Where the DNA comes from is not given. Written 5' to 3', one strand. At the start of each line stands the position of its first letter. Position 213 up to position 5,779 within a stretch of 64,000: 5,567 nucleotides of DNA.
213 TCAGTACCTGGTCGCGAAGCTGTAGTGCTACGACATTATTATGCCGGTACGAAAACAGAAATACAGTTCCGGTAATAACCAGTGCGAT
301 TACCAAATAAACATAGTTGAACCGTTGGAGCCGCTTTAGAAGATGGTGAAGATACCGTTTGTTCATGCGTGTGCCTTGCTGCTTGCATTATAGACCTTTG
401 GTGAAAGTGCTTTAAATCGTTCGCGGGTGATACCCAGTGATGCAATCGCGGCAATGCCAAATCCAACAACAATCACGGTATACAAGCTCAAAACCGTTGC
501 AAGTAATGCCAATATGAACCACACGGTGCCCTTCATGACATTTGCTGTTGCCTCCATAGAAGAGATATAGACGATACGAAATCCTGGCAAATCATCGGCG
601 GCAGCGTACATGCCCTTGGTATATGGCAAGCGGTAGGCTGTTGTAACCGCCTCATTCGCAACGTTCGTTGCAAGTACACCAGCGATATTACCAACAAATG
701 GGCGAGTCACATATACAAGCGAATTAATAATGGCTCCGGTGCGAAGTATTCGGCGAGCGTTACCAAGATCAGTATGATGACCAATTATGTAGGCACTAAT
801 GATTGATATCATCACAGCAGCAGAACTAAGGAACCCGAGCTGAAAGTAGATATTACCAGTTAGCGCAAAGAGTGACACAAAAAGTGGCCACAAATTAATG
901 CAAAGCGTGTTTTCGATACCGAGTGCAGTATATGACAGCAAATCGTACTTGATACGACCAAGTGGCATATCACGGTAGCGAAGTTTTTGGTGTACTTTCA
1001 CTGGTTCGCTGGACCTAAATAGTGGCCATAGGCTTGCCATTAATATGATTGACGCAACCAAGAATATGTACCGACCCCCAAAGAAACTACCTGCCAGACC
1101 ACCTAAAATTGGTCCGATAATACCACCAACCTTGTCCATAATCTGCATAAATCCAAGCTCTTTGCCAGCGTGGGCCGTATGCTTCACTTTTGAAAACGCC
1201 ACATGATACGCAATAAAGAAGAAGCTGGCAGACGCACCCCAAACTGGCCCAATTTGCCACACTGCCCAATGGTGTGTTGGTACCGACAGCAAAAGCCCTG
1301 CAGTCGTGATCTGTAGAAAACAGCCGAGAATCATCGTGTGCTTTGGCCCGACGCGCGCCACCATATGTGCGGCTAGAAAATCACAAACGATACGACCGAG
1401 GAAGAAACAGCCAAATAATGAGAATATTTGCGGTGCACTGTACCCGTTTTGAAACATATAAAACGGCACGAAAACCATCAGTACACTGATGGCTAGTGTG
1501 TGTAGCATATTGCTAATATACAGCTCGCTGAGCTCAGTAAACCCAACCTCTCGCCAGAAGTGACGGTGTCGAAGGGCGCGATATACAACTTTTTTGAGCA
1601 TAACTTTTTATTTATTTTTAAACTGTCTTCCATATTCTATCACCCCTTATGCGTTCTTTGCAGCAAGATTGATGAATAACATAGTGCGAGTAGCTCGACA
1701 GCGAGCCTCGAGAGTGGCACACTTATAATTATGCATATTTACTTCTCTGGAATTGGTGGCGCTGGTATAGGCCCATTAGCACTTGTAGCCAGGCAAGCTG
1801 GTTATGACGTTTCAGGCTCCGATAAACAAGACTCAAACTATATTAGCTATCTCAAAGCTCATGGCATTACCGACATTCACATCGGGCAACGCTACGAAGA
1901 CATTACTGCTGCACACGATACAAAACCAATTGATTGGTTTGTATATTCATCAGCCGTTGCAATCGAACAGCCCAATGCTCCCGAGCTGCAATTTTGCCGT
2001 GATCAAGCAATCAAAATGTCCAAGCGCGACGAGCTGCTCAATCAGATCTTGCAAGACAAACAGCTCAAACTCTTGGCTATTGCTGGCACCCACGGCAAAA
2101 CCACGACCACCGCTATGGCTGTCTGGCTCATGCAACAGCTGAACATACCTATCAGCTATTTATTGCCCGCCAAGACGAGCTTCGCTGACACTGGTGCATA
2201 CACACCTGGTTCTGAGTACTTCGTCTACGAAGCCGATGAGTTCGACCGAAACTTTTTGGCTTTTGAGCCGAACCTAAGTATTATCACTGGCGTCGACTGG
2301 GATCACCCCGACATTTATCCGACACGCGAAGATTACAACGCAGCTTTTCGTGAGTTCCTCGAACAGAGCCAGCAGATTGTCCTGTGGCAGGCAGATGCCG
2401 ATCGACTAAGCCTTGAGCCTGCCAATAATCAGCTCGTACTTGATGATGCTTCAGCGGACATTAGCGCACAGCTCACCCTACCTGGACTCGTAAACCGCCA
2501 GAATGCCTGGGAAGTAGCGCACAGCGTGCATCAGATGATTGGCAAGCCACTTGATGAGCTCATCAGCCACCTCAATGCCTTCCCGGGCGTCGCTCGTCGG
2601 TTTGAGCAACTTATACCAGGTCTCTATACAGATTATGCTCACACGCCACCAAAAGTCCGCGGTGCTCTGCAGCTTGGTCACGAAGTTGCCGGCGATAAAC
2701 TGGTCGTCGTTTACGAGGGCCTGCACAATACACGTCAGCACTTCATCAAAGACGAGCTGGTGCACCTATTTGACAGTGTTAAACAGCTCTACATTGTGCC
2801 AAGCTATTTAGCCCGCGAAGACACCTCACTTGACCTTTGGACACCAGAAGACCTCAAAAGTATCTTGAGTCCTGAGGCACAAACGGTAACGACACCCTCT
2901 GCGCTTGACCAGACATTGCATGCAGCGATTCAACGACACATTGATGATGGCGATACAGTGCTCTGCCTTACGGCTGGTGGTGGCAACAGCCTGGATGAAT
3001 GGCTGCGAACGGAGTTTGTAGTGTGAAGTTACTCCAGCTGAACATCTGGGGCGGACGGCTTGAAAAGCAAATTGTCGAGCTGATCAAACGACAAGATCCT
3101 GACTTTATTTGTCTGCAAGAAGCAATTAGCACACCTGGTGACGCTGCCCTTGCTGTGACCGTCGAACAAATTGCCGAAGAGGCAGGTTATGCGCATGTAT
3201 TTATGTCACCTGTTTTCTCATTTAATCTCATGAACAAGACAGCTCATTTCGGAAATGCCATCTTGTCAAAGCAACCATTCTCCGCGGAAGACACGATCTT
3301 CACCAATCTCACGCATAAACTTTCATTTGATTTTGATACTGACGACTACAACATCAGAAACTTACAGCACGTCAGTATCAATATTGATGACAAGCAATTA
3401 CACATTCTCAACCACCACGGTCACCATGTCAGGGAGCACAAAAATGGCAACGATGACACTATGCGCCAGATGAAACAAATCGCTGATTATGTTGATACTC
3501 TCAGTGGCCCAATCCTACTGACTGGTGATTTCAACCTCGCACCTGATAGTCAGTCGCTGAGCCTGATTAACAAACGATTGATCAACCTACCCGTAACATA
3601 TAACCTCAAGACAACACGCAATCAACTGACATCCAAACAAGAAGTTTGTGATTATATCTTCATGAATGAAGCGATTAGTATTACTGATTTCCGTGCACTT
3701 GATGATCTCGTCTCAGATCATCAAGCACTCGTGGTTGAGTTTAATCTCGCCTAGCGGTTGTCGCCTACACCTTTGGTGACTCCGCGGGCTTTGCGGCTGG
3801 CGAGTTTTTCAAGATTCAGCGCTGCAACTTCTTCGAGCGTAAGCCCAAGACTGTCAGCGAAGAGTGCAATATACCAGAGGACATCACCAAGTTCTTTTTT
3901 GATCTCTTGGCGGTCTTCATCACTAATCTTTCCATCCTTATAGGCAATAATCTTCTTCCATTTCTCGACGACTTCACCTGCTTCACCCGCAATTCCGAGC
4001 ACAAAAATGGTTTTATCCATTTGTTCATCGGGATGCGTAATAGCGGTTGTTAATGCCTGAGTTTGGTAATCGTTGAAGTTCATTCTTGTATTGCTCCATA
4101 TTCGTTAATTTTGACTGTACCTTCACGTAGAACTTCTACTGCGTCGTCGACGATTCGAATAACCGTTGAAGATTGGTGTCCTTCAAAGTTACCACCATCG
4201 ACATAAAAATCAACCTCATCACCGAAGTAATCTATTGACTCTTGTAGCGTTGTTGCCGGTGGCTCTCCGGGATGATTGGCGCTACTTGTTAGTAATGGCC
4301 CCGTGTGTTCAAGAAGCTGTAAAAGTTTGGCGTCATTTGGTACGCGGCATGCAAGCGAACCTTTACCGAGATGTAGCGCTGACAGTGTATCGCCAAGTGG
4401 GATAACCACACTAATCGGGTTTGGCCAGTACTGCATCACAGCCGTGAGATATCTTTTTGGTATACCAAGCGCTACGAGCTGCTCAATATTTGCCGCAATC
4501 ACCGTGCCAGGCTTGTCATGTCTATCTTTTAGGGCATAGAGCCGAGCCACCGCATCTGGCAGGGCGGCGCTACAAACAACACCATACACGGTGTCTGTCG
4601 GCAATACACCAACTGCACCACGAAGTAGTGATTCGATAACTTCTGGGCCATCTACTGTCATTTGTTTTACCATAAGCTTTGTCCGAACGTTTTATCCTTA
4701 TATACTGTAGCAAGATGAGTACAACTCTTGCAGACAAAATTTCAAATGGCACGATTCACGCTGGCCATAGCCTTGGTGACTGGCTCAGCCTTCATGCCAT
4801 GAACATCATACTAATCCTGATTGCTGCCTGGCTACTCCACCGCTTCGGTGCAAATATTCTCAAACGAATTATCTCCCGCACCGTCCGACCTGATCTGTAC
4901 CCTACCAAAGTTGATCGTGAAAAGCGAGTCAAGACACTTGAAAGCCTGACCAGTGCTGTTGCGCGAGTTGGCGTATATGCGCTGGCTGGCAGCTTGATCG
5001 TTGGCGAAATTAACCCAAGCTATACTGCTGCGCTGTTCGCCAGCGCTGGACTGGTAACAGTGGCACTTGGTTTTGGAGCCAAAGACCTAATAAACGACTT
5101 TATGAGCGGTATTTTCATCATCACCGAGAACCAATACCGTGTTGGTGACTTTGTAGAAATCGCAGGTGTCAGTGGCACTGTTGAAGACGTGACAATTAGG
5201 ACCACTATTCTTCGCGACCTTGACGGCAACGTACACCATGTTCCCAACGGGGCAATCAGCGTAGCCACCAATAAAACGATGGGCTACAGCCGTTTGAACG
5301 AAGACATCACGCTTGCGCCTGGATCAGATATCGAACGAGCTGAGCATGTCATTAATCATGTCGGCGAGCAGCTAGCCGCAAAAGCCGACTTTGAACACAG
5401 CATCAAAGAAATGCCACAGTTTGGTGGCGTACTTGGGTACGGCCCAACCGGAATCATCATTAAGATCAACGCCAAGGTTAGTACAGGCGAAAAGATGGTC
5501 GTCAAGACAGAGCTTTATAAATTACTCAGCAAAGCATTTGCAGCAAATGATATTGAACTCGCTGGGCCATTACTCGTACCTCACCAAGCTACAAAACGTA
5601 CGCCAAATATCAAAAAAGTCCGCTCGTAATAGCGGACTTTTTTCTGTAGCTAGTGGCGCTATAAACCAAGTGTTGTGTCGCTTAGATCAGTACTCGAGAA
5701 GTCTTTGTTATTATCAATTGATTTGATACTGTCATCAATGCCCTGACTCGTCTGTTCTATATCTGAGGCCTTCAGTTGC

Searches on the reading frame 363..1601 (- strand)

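Call 44: search_protein_families(library=pfam, proteins=[window:363-1601:-], max_evalue=0.0001)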
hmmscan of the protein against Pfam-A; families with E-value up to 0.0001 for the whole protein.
window:363-1601:- (412 aa): 1 family
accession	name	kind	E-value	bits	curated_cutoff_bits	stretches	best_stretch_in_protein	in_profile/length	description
PF07690.21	MFS_1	-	7e-23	81.5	33.4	1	27-306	1-291/347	Major Facilitator Superfamily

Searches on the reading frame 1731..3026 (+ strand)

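Call 44: search_protein_families(library=pfam, proteins=[window:1731-3026:+], max_evalue=0.0001)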
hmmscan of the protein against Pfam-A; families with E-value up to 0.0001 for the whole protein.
window:1731-3026:+ (431 aa): 3 families
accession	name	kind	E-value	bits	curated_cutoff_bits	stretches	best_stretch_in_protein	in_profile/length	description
PF01225.30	Mur_ligase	-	5e-14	52.9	21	1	2-110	1-94/95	Mur ligase family, catalytic domain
PF08245.18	Mur_ligase_M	-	1.6e-09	38.4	24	1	117-224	1-126/200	Mur ligase middle domain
PF02875.26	Mur_ligase_C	-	4.1e-06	28.1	28.4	1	298-415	14-126/127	Mur ligase, glutamate ligase domain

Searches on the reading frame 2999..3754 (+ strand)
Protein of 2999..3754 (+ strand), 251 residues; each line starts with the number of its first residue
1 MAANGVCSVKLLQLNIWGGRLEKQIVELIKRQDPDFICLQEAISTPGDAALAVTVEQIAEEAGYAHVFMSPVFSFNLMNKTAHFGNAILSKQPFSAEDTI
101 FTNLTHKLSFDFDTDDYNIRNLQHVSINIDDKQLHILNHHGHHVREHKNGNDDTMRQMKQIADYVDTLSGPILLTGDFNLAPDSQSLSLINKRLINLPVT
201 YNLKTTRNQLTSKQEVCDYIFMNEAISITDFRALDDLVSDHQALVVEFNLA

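Call 44: search_protein_families(library=pfam, proteins=[window:2999-3754:+], max_evalue=0.0001)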
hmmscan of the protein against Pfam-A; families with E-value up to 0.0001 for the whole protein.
window:2999-3754:+ (251 aa): 1 family
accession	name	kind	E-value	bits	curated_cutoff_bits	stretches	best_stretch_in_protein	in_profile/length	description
PF03372.29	Exo_endo_phos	-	7.3e-20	72.1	24.5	1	12-241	1-225/225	Endonuclease/Exonuclease/phosphatase family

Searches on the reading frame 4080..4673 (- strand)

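Call 44: search_protein_families(library=pfam, proteins=[window:4080-4673:-], max_evalue=0.0001)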
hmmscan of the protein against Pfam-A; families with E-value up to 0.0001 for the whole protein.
window:4080-4673:- (197 aa): 1 family
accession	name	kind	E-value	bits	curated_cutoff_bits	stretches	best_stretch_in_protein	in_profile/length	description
PF01300.24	Sua5_yciO_yrdC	-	1.5e-40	139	25.1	1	16-185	3-178/178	Telomere recombination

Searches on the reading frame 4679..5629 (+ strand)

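Call 44: search_protein_families(library=pfam, proteins=[window:4679-5629:+], max_evalue=0.0001)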
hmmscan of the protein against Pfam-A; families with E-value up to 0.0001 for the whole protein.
window:4679-5629:+ (316 aa): 1 family
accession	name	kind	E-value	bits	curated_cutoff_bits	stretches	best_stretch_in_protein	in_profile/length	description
PF00924.24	MS_channel_2nd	-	3.1e-20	72.5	20.2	1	136-194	1-59/68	Mechanosensitive ion channel, beta-domain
